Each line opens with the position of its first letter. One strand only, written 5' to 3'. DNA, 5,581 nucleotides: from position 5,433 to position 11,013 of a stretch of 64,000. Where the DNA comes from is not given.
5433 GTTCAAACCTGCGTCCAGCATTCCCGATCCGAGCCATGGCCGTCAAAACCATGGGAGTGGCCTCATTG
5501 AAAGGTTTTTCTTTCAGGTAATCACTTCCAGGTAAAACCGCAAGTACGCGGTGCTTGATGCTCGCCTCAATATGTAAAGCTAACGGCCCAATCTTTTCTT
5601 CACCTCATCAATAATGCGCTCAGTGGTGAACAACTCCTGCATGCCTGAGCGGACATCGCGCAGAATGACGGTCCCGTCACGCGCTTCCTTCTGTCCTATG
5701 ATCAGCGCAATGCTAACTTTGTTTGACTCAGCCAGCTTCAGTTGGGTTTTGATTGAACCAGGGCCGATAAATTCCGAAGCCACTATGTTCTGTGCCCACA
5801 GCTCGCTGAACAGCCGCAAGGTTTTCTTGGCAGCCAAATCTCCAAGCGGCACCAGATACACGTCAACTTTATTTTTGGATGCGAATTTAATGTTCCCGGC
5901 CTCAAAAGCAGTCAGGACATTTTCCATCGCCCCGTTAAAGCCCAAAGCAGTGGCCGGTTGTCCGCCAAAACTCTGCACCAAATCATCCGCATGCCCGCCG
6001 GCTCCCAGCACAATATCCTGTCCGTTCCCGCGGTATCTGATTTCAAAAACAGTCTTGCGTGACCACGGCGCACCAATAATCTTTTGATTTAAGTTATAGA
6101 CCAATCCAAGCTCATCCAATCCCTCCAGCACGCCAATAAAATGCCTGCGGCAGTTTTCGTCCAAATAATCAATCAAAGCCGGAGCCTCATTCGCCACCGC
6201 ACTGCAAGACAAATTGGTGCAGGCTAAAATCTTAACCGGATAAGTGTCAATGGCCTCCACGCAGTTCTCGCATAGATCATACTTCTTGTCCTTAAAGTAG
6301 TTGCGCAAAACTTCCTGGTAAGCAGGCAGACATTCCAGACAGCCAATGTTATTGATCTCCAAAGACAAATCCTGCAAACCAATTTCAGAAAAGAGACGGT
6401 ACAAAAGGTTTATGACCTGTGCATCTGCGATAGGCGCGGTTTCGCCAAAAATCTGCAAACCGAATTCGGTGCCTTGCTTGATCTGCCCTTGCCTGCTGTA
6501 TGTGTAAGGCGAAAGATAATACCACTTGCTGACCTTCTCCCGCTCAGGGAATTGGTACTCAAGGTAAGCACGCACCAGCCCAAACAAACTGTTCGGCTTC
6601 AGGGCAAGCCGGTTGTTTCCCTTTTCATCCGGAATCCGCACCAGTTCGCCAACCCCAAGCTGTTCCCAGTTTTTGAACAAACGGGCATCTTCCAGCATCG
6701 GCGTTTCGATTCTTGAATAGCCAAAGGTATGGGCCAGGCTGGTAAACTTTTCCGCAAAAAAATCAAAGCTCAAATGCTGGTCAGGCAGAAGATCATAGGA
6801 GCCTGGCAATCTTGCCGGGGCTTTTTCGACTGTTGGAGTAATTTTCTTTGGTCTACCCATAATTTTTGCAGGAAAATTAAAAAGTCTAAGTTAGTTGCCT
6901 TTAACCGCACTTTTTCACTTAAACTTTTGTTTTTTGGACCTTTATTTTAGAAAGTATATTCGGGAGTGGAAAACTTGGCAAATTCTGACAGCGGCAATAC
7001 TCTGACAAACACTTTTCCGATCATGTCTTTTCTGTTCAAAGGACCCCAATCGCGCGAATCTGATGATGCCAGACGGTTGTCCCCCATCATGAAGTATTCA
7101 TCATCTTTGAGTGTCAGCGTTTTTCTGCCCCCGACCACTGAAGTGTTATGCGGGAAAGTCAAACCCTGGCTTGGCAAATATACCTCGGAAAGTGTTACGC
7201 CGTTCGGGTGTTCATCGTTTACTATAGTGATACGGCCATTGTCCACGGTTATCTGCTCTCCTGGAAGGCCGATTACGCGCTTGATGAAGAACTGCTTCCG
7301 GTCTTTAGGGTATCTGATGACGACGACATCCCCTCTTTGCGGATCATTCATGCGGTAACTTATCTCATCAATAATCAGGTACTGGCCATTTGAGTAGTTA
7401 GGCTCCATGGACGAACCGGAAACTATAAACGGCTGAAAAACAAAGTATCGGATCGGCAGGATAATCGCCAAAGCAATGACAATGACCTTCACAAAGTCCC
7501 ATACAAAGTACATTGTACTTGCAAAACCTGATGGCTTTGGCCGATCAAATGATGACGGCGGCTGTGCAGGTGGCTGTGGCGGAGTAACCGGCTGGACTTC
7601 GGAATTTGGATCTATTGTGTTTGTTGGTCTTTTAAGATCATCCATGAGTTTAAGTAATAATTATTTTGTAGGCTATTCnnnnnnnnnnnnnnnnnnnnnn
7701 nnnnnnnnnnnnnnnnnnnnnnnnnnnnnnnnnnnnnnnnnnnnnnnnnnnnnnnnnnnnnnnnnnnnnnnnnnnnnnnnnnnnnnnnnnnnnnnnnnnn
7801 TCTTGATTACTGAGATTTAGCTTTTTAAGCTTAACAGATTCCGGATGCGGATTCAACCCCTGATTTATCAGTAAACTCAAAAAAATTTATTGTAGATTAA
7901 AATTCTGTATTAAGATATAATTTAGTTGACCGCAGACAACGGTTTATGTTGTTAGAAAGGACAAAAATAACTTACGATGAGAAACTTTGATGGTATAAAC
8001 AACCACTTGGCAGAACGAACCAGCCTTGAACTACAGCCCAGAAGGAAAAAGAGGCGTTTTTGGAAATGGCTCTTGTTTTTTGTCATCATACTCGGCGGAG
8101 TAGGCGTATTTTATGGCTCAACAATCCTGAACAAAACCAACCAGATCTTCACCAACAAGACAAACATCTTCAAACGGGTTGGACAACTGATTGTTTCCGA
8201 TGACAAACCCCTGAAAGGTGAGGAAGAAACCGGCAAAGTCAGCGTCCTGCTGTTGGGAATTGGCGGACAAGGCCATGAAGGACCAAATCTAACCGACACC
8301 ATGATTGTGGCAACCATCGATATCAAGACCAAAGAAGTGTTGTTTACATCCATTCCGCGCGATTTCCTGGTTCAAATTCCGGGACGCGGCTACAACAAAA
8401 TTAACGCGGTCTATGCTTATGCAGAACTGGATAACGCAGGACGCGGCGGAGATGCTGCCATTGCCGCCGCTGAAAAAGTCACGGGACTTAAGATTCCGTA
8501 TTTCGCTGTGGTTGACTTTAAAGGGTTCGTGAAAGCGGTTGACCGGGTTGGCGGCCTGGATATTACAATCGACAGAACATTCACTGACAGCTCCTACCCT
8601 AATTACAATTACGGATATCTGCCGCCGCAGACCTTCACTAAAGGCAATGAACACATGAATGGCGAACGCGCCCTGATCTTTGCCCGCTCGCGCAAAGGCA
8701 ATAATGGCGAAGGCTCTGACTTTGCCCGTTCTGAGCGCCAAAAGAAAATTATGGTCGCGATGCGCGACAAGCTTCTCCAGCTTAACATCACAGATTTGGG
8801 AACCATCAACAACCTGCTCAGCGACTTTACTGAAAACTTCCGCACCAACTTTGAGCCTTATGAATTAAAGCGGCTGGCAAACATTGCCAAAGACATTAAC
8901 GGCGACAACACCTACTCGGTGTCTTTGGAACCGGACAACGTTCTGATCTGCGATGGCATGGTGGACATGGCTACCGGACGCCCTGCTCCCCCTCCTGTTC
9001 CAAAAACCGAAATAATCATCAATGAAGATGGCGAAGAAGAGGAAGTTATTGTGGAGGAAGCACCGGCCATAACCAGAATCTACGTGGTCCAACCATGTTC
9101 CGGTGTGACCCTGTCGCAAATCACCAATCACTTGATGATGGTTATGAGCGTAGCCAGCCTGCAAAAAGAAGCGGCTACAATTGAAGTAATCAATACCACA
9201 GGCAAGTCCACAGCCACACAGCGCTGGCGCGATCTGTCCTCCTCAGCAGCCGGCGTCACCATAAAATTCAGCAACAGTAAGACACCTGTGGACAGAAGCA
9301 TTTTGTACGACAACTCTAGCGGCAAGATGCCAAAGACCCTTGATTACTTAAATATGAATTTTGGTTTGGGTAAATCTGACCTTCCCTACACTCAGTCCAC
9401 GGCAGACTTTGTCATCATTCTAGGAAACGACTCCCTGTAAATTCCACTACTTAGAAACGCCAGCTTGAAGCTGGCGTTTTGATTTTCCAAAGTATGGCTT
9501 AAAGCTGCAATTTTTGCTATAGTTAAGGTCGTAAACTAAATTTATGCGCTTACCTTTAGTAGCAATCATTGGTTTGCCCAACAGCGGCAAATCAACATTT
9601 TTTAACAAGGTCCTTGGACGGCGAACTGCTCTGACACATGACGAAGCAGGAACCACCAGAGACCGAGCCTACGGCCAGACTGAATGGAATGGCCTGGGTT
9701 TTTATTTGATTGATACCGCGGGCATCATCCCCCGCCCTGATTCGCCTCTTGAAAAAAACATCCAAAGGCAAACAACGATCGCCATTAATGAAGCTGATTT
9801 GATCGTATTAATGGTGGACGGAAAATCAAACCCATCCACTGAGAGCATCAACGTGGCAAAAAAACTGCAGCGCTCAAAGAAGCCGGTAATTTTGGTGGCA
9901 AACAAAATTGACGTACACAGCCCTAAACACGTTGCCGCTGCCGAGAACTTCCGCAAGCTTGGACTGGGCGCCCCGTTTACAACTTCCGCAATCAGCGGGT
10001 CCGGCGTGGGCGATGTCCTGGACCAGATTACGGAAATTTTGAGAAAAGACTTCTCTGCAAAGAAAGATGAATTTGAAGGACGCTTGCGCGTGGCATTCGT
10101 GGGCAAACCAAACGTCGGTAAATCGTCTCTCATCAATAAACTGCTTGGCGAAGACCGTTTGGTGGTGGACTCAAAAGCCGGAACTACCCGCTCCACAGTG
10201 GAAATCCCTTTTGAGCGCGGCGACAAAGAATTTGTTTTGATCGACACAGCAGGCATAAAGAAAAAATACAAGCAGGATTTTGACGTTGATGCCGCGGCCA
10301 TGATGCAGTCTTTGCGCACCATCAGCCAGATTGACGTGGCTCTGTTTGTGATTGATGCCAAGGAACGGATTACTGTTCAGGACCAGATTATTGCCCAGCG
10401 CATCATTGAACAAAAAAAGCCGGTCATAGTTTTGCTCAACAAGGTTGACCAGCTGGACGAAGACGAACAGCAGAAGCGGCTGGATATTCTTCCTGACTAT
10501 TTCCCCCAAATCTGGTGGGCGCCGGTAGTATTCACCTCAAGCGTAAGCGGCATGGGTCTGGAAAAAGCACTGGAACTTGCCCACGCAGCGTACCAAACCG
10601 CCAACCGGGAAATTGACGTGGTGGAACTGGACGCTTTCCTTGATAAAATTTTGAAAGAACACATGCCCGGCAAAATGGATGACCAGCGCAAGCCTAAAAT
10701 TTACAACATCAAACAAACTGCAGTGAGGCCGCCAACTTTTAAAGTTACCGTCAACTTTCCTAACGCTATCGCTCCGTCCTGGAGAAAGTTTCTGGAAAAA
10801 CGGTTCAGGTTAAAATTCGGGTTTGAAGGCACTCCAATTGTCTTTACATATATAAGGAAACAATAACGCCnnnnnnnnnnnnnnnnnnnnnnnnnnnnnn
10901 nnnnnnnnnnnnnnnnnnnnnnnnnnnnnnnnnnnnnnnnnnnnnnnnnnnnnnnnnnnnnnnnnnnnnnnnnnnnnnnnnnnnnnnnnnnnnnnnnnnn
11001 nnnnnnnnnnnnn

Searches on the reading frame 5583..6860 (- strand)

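Call 53: search_protein_families(library=pfam, max_evalue=1e-8, proteins=[window:5583-6860:-])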
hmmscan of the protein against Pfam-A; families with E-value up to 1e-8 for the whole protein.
window:5583-6860:- (426 aa): 2 families
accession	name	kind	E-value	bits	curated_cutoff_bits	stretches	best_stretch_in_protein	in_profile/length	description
PF13393.11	tRNA-synt_His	-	5.6e-21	75.5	25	1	22-313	3-306/308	Histidyl-tRNA synthetase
PF03129.25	HGTP_anticodon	-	2.9e-11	43.8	21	1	333-423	1-94/94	Anticodon binding domain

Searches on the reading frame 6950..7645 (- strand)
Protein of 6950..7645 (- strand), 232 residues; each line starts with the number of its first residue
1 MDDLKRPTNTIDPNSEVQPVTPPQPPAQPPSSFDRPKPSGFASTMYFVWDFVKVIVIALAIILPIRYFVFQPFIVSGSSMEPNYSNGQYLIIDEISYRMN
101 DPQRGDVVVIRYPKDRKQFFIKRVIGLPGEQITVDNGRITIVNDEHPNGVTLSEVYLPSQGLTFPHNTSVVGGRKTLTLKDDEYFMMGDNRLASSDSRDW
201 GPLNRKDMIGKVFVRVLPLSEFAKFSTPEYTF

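Call 53: search_protein_families(library=pfam, max_evalue=1e-8, proteins=[window:6950-7645:-])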
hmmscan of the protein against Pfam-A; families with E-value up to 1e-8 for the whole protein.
window:6950-7645:- (232 aa): 1 family
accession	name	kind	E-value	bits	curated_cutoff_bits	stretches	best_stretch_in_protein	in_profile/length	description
PF10502.14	Peptidase_S26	-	2.3e-46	158.2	22.9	1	49-216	2-167/168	Signal peptidase, peptidase S26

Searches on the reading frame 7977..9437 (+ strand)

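Call 54: search_protein_families(library=pfam, max_evalue=1e-8, proteins=[window:7977-9437:+])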
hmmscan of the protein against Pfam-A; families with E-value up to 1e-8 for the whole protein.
window:7977-9437:+ (487 aa): 1 family
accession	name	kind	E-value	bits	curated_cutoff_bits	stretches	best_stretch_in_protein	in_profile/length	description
PF03816.19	LytR_cpsA_psr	-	1.1e-35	123.5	24.6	1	106-266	2-148/150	LytR_cpsA_psr family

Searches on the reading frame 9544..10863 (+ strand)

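Call 54: search_protein_families(library=pfam, max_evalue=1e-8, proteins=[window:9544-10863:+])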
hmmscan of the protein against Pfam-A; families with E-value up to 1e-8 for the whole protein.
window:9544-10863:+ (440 aa): 8 families
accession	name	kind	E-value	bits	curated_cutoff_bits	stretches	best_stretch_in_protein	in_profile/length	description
PF01926.29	MMR_HSR1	-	3.6e-56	188.6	21.9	2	182-300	1-113/113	50S ribosome-binding GTPase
PF02421.24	FeoB_N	-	5.3e-28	97.9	27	2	182-342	2-152/156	Ferrous iron transport protein B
PF00009.33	GTP_EFTU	-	3.5e-22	79.4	26.5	1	191-347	14-183/188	Elongation factor Tu GTP binding domain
PF00350.29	Dynamin_N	-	9.4e-19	68.5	27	0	183-225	1-42/168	Dynamin family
PF14714.11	KH_dom-like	-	9.1e-18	64.8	27.3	1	361-435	6-79/81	KH-domain-like of EngA bacterial GTPase enzymes, C-terminal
PF04548.22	AIG1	-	7.2e-14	52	27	0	182-308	2-133/212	AIG1 family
PF03193.22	RsgA_GTPase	-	5.2e-10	39.9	30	0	78-240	18-170/174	RsgA GTPase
PF08477.19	Roc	-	2e-09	38.1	27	0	182-302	1-119/119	Ras of Complex, Roc, domain of DAPkinase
